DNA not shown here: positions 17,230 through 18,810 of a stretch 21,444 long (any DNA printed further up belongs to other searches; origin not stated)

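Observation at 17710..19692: Vsr/DUF559-like endonuclease module fused to a full RecQ helicase core inside a PRTase protein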

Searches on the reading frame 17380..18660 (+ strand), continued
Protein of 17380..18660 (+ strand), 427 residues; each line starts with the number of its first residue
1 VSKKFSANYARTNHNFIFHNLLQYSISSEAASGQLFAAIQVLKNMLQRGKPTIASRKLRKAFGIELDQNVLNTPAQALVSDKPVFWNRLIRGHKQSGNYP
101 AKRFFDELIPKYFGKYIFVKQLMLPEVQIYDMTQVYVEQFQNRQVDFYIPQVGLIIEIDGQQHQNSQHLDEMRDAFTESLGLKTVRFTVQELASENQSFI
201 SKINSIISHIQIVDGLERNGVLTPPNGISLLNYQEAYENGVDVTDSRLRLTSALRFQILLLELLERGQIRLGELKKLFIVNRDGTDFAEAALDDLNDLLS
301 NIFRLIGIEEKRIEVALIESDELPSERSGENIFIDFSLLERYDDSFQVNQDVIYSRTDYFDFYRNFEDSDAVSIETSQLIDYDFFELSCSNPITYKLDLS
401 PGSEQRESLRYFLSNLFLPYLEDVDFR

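Call 89: search_protein_families(library=padloc, proteins=[L036:6851-10285:+, L036:10296-10754:+, L036:10874-11773:+, L036:12830-13504:+, L036:13876-14544:+, L036:5261-6016:-, L036:4191-5261:+, L036:2915-4330:+, L036:1411-2271:-, L036:2309-3016:-], max_evalue=0.00001)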
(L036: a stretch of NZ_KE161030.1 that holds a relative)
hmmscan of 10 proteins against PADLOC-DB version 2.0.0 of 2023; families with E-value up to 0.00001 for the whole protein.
L036:6851-10285:+ (1145 aa): 18 families
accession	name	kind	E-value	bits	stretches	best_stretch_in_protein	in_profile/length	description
PDLC02868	DpdF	-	0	2623.5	1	68-1145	1-1078/1078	DpdF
PDLC02864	DpdF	-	1.3e-79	266.6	2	396-622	13-230/610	DpdF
PDLC02861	DpdF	-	4.2e-73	244.6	2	398-621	21-235/611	DpdF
PDLC02870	DpdF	-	1.5e-68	229.7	1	399-769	7-334/534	DpdF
PDLC03928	PsyrT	-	4.5e-58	195.1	2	400-585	15-201/689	-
PDLC02865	DpdF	-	1.4e-50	170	2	393-582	747-928/1499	DpdF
PDLC02859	DpdF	-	2.3e-42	143.1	2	398-589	93-278/545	DpdF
PDLC02872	DpdF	-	5.7e-39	132.3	2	420-608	175-376/859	DpdF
PDLC02855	DpdF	-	2.2e-38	130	1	427-767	164-482/825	DpdF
PDLC01089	C3a193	-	2.2e-34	117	2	427-614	274-464/983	poss. alt. Cas3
PDLC02857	DpdF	-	1.4e-26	90.9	2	709-766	483-540/911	DpdF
PDLC02867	DpdF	-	4.7e-26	89.3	2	699-762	413-476/855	DpdF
PDLC02862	DpdF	-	7.7e-21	71.7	2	415-606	130-336/811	DpdF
PDLC02858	DpdF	-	2.1e-14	51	1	404-573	150-316/504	DpdF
PDLC02860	DpdF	-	1.6e-11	41.6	1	704-758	159-213/547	DpdF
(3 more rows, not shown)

L036:10296-10754:+ (153 aa): 1 family
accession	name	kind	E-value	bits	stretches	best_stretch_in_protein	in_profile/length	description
PDLC00512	JetC1|JetC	-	1.9e-06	24.3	1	9-143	687-820/1123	DUF3584 domain; MukB-like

L036:10874-11773:+ (300 aa): 0 families

L036:12830-13504:+ (225 aa): 0 families

L036:13876-14544:+ (223 aa): 0 families

L036:5261-6016:- (251 aa): 1 family
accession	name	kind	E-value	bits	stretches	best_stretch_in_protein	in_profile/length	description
PDLC04134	mad2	-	6.1e-16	56.3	1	19-147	280-415/492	mads_2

L036:4191-5261:+ (357 aa): 0 families

L036:2915-4330:+ (472 aa): 0 families

L036:1411-2271:- (286 aa): 0 families

L036:2309-3016:- (235 aa): 0 families
